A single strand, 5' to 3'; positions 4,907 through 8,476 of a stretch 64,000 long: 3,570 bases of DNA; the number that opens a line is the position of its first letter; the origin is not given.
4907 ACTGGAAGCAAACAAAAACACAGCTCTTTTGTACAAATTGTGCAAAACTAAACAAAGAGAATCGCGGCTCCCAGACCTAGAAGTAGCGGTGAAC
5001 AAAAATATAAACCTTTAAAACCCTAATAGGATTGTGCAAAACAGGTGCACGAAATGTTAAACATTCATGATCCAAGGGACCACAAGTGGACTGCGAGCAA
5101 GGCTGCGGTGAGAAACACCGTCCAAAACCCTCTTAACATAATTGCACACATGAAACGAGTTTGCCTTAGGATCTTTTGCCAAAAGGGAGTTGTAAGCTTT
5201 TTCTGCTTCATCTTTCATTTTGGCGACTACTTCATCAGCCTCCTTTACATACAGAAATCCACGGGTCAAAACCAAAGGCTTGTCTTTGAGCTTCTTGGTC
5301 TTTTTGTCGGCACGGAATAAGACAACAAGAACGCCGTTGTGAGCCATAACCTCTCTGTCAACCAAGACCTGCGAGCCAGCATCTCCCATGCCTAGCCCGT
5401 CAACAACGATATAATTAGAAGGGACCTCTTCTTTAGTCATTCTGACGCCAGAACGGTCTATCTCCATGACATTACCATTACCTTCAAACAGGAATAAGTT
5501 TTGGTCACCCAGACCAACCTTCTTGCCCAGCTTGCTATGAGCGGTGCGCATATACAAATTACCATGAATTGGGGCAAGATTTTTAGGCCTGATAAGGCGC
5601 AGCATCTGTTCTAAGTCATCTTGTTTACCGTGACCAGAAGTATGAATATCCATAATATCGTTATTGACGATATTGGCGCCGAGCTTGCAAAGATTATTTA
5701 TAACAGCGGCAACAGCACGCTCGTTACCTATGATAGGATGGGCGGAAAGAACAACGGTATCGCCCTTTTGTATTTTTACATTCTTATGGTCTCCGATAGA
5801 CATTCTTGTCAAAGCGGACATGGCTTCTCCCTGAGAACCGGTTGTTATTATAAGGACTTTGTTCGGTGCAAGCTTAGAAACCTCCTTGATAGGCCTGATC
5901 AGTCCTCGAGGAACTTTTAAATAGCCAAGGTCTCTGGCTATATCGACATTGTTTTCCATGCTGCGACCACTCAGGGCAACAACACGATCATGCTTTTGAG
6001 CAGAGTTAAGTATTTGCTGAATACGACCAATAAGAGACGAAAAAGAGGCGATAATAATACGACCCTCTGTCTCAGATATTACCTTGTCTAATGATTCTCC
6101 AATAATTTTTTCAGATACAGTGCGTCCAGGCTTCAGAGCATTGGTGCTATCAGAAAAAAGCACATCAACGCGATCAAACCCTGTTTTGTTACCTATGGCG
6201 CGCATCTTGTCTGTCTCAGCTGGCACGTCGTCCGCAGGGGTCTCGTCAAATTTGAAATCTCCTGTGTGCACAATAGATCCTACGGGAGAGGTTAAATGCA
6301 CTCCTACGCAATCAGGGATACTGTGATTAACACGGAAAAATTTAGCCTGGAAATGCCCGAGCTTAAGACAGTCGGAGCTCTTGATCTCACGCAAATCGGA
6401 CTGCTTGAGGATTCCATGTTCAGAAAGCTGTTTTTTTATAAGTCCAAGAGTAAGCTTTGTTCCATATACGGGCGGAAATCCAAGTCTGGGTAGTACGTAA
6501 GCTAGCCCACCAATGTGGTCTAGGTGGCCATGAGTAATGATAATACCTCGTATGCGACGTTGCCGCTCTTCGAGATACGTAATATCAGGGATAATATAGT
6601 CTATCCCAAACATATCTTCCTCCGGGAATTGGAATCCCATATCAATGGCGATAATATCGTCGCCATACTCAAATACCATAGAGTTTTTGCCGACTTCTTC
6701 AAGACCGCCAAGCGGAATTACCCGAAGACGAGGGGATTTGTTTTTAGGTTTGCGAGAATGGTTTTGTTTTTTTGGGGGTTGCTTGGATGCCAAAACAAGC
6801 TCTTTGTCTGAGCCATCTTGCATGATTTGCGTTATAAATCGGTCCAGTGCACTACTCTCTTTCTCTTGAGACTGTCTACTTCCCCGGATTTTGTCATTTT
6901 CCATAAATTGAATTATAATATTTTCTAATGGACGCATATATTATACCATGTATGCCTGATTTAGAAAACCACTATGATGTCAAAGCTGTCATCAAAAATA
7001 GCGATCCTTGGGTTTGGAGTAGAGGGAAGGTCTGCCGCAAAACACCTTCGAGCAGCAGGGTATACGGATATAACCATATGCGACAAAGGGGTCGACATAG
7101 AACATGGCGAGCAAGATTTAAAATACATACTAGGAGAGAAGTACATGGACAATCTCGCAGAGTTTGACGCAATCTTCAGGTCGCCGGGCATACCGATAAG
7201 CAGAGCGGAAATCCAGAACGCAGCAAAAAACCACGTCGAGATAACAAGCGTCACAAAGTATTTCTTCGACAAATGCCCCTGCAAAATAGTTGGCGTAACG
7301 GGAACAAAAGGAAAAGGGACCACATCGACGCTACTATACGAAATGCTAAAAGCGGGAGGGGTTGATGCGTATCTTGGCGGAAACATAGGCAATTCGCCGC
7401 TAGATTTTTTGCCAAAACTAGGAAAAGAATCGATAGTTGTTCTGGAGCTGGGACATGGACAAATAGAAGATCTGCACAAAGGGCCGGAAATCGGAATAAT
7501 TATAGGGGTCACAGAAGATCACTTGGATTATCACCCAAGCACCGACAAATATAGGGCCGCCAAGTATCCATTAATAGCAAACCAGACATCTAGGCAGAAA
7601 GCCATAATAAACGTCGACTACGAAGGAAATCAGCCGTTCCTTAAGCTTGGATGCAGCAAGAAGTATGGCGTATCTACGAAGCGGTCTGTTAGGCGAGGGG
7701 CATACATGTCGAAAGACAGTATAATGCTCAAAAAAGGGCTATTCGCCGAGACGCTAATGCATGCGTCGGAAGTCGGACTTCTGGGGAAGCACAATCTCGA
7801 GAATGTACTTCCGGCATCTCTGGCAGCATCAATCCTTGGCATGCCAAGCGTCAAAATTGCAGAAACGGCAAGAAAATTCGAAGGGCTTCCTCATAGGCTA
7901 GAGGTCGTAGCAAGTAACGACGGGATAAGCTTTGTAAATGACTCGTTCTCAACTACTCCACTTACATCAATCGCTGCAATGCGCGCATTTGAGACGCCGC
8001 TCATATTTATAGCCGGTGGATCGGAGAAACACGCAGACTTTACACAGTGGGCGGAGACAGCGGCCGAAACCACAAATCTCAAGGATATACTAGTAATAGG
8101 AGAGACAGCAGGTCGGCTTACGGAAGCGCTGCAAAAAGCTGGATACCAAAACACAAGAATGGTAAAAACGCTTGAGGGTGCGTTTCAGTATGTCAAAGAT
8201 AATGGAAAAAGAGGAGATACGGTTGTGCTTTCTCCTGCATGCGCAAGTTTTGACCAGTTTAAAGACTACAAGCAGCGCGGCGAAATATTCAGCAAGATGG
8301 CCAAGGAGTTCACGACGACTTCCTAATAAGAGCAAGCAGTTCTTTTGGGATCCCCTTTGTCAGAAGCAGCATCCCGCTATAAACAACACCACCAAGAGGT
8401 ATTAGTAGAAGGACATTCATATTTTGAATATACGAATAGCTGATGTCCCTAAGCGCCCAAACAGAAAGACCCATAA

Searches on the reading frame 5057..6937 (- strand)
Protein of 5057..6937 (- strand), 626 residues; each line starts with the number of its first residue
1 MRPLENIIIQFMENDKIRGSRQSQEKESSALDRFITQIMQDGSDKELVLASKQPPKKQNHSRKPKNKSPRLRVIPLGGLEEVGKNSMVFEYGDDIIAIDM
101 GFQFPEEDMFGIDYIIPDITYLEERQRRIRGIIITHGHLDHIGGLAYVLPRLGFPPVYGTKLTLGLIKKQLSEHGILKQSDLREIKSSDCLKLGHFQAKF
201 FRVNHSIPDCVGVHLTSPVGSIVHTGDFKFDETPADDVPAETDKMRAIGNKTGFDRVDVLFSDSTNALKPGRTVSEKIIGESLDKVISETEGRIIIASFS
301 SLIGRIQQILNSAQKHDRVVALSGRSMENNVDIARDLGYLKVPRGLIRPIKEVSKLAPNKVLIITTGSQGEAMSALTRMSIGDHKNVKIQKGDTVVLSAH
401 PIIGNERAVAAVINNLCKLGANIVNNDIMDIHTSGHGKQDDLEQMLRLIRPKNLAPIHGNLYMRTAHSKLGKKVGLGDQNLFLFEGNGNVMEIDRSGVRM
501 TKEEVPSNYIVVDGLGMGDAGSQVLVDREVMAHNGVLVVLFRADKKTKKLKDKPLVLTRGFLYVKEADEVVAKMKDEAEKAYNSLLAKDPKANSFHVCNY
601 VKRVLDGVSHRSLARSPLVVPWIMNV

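Call 35: search_protein_families(library=pfam, proteins=[window:5057-6937:-], max_evalue=0.00001)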
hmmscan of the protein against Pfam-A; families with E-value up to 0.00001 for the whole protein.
window:5057-6937:- (626 aa): 5 families
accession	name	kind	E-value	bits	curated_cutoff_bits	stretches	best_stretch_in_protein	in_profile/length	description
PF22505.1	RNase_J_b_CASP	-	6.6e-46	155.6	27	1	291-416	1-126/126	Ribonuclease J, beta-CASP domain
PF17770.6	RNase_J_C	-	4.8e-16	60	23.8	1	524-626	1-102/102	Ribonuclease J C-terminal domain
PF00753.33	Lactamase_B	-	4.1e-13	50.2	22.7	1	83-238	5-161/196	Metallo-beta-lactamase superfamily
PF12706.13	Lactamase_B_2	-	3.5e-10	40.3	27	1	124-231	26-147/200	Beta-lactamase superfamily domain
PF07521.17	RMMBL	-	1.7e-07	31.6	21.6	1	427-473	7-55/63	Zn-dependent metallo-hydrolase RNA specificity domain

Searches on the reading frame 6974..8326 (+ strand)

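Call 35: search_protein_families(library=pfam, proteins=[window:6974-8326:+], max_evalue=0.00001)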
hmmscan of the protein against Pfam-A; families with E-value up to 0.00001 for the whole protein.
window:6974-8326:+ (450 aa): 3 families
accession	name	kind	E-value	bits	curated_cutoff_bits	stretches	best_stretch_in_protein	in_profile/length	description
PF08245.18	Mur_ligase_M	-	9e-22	78.5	24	1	108-284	1-199/200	Mur ligase middle domain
PF02875.26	Mur_ligase_C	-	1.1e-10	42.9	28.4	1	307-423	1-127/127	Mur ligase, glutamate ligase domain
PF21799.2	MurD-like_N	-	8.1e-10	39.3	27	1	8-91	2-87/88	Mur ligase MurD-like, N-terminal domain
